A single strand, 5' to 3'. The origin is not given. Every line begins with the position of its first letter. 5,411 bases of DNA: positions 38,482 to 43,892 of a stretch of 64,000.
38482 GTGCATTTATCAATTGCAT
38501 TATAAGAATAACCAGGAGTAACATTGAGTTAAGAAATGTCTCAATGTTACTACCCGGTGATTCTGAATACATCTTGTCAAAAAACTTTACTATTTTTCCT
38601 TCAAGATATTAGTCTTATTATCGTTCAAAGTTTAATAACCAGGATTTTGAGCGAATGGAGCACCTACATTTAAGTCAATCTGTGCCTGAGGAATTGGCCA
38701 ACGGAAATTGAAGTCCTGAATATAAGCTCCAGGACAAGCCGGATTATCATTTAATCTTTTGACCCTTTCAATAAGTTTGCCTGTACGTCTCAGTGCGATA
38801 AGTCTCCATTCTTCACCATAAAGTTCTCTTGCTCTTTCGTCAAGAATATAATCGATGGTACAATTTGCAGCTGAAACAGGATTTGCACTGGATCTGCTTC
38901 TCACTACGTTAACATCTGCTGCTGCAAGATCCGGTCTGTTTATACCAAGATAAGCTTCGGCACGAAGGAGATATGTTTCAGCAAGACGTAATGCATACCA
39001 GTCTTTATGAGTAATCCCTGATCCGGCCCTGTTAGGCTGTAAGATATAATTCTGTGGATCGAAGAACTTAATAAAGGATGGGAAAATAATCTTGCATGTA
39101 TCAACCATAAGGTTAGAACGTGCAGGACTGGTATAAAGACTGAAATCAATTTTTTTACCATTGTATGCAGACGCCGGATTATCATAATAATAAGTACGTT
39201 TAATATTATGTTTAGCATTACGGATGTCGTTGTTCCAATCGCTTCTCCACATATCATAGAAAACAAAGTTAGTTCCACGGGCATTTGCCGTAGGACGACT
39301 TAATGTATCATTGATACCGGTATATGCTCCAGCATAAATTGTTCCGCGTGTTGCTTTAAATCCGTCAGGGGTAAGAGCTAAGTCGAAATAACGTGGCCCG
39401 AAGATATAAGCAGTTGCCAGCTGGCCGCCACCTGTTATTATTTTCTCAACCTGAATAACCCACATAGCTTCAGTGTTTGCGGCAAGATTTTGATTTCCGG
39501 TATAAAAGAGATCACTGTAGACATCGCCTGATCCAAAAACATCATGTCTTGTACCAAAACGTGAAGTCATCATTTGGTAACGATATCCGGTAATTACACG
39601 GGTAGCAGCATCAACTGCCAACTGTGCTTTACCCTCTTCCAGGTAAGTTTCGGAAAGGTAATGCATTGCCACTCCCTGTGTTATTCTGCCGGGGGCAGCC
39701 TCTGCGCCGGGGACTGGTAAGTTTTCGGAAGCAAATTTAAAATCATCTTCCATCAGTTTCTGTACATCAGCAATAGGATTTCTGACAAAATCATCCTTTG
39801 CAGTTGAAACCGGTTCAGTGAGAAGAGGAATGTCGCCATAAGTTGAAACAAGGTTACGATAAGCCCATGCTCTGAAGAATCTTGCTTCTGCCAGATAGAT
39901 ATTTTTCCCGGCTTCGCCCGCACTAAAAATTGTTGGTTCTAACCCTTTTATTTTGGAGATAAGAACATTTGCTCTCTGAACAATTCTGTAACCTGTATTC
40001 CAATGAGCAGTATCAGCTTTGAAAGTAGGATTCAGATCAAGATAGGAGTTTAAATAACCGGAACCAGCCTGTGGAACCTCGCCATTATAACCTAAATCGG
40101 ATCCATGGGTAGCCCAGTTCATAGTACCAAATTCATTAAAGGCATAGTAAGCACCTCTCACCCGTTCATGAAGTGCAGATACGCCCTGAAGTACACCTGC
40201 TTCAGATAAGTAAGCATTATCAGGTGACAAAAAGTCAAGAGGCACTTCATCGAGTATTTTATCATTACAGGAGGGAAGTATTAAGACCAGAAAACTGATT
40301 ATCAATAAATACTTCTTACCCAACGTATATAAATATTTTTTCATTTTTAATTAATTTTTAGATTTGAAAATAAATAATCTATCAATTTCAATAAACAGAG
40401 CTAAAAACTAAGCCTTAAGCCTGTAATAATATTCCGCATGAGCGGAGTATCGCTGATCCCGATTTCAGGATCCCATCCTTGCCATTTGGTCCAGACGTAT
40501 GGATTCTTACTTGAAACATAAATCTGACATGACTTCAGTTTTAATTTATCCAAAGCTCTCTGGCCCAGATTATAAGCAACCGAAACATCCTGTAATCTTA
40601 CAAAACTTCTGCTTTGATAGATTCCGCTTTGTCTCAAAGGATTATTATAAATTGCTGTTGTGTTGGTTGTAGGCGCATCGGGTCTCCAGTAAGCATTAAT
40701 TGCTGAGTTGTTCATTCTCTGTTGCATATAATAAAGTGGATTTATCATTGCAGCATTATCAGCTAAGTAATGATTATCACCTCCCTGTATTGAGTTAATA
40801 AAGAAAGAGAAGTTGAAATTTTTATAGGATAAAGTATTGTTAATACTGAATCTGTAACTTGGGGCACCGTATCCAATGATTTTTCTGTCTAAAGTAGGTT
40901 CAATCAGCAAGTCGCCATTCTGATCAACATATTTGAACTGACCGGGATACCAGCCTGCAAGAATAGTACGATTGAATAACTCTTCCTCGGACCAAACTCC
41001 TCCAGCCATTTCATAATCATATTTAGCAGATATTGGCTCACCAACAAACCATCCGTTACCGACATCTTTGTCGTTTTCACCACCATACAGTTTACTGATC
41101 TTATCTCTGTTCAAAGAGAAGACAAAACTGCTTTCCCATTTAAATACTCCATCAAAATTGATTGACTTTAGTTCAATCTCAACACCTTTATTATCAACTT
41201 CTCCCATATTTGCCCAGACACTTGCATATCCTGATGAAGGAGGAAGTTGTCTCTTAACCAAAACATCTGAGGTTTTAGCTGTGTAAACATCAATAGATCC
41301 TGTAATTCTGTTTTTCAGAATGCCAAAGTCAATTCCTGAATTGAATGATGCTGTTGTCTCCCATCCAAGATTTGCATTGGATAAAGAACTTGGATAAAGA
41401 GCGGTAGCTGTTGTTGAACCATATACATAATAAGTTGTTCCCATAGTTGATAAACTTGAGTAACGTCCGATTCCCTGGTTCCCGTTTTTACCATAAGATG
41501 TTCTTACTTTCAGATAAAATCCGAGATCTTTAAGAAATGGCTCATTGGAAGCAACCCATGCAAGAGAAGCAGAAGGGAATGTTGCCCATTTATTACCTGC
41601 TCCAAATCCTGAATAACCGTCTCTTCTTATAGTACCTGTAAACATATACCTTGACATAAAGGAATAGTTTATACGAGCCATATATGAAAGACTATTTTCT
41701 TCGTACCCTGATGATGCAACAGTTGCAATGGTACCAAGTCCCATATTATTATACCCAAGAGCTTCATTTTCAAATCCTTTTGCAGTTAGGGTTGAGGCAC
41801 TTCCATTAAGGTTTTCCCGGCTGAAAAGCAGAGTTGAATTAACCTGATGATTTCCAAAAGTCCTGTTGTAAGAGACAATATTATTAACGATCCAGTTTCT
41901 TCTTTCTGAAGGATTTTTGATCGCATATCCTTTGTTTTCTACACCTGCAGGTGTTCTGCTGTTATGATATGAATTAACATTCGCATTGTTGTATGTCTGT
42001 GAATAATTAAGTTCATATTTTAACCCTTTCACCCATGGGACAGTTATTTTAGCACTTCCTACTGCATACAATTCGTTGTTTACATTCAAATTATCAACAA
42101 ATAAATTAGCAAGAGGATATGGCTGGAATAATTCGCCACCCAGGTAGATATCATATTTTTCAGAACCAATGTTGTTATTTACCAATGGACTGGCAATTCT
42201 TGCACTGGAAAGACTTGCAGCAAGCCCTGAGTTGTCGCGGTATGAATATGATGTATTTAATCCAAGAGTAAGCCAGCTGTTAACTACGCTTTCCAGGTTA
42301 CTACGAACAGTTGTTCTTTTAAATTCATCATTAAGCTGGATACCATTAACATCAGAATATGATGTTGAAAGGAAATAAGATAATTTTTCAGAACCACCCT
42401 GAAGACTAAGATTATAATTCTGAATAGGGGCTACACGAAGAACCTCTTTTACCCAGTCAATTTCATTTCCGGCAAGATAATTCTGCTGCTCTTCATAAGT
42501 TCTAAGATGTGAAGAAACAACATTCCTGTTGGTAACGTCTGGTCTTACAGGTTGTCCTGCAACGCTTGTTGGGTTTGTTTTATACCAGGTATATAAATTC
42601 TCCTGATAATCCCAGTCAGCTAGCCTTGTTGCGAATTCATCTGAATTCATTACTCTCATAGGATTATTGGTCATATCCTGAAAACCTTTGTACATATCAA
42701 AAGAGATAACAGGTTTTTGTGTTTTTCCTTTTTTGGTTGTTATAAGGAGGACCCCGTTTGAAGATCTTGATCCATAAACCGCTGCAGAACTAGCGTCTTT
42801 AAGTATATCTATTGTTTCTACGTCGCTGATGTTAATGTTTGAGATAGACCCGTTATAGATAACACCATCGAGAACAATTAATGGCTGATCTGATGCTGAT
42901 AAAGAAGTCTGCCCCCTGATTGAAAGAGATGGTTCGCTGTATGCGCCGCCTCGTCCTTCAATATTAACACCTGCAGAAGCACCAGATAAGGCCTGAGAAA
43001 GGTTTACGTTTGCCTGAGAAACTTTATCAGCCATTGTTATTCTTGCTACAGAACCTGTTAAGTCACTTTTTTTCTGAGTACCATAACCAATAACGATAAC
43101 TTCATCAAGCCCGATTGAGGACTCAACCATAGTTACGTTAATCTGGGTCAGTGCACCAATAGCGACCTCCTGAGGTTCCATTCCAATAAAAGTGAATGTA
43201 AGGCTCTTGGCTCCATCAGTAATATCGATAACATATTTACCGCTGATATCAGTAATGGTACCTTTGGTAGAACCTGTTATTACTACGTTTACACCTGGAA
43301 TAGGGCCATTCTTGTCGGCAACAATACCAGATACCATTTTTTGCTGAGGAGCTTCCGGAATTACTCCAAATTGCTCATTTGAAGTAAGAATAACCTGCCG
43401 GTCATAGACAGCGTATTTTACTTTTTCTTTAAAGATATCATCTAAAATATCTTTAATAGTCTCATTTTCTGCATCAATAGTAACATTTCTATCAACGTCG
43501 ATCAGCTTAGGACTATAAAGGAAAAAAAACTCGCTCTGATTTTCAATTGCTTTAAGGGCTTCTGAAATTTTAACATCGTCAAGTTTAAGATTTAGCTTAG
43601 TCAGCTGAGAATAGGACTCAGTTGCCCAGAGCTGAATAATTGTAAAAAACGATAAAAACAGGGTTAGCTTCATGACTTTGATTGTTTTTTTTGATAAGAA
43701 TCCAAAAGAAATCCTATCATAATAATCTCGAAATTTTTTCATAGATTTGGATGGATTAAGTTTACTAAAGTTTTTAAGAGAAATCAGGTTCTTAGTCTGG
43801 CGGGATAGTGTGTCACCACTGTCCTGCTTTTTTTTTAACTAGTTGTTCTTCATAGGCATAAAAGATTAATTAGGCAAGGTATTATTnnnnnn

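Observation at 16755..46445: ECF-sigma/anti-sigma SusC/SusD locus whose cargo is mostly oxidoreductases and aminotransferases rather than glycoside hydrolases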

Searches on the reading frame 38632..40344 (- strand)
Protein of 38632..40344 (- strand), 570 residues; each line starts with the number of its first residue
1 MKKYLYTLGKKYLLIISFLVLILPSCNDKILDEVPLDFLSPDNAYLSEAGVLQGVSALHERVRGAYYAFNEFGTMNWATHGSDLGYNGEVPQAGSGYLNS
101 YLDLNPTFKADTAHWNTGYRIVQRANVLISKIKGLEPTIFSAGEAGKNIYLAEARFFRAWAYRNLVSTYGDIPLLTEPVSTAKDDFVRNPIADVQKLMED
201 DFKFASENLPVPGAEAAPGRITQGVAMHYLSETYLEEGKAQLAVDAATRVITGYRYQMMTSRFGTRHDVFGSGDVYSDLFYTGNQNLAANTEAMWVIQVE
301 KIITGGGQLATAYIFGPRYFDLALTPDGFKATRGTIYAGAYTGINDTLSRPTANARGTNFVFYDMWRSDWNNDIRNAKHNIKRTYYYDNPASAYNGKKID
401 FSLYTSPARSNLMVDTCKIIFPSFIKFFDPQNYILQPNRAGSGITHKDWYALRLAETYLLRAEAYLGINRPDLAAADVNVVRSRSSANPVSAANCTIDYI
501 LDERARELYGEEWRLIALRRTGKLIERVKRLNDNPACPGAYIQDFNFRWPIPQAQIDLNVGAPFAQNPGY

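Call 3: search_protein_families(library=pfam, proteins=[window:38632-40344:-], max_evalue=0.01)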
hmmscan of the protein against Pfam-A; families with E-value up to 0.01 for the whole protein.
window:38632-40344:- (570 aa): 3 families
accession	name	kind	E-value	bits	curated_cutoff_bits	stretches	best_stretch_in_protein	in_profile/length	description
PF07980.17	SusD_RagB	-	1.2e-25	91.2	23.1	1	426-570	137-297/297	SusD family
PF14322.12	SusD-like_3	-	9.2e-13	49.3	27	1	106-235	69-191/191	Starch-binding associating with outer membrane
PF12771.13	SusD-like_2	-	9.4e-05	21.9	27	1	109-174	55-115/415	Starch-binding associating with outer membrane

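Call 6: search_protein_families(library=ncbifam, proteins=[window:38632-40344:-], max_evalue=0.001)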
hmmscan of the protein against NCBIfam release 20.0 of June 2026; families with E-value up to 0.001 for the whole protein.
window:38632-40344:- (570 aa): 2 families
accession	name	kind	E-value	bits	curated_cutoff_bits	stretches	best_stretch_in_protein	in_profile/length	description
NF033071.0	SusD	exception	1.8e-16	59.5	725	1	447-570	437-558/558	starch-binding outer membrane lipoprotein SusD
NF033072.0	NanU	exception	1.1e-06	28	425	1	19-186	13-170/521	SusD family outer membrane lipoprotein NanU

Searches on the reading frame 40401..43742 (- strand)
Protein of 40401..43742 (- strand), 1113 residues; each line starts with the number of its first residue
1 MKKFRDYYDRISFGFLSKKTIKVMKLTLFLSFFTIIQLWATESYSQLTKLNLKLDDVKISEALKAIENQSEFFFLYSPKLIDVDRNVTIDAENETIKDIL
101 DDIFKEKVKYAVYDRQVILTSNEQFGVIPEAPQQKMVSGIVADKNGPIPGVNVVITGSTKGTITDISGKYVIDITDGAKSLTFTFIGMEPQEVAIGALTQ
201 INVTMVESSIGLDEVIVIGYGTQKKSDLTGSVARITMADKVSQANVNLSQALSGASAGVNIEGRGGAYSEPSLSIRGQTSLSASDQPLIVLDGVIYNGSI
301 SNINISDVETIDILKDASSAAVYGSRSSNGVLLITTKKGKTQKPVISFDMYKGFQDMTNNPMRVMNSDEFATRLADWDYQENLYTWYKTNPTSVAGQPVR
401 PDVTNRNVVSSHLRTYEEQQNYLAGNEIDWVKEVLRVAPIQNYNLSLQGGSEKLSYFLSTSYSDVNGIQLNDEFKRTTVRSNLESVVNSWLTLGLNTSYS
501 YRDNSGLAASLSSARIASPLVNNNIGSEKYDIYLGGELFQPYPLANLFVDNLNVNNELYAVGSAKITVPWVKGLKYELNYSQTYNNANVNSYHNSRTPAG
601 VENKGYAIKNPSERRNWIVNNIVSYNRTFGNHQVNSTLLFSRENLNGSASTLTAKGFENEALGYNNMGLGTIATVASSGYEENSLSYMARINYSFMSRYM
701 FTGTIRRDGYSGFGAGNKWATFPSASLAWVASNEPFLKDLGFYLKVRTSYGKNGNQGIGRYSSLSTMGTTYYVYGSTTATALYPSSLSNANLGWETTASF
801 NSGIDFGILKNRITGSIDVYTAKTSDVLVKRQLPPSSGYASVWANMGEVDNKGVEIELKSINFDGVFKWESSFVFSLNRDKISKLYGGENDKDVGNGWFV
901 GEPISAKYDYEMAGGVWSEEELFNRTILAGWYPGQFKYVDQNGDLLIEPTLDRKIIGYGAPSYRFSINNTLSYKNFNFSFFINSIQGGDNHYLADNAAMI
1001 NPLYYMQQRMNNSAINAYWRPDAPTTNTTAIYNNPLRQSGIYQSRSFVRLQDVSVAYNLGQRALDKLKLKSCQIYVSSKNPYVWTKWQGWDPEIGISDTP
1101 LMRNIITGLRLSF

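Call 3: search_protein_families(library=pfam, proteins=[window:40401-43742:-], max_evalue=0.01)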
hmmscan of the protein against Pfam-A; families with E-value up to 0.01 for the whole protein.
window:40401-43742:- (1113 aa): 4 families
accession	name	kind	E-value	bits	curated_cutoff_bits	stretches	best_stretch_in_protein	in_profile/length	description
PF13715.12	CarbopepD_reg_2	-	6.4e-16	58.6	32.2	1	137-217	1-88/88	CarboxypepD_reg-like domain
PF07715.20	Plug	-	9.1e-16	58.7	23.9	1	225-331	2-107/107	TonB-dependent Receptor Plug Domain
PF13620.12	CarboxypepD_reg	-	1.4e-09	38.6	32.3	1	137-205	2-81/82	Carboxypeptidase regulatory-like domain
PF07660.19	STN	-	7.3e-05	22.9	28.4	1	74-106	3-35/52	Secretin and TonB N terminus short domain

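Call 6: search_protein_families(library=ncbifam, proteins=[window:40401-43742:-], max_evalue=0.001)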
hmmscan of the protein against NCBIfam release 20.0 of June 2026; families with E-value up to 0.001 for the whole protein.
window:40401-43742:- (1113 aa): 3 families
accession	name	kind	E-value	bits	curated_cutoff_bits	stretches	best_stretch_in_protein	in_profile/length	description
TIGR04056.1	OMP_RagA_SusC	subfamily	5.5e-228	759.8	368.25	1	136-1113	2-981/981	SusC/RagA family TonB-linked outer membrane protein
TIGR04057.1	SusC_RagA_signa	signature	2.7e-15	55.8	46.2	1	307-337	1-31/31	SusC/RagA subfamily TonB-dependent outer membrane receptor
TIGR01779.1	TonB-B12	equivalog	8.7e-09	34.4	599.7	1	197-347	13-165/614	TonB-dependent vitamin B12 receptor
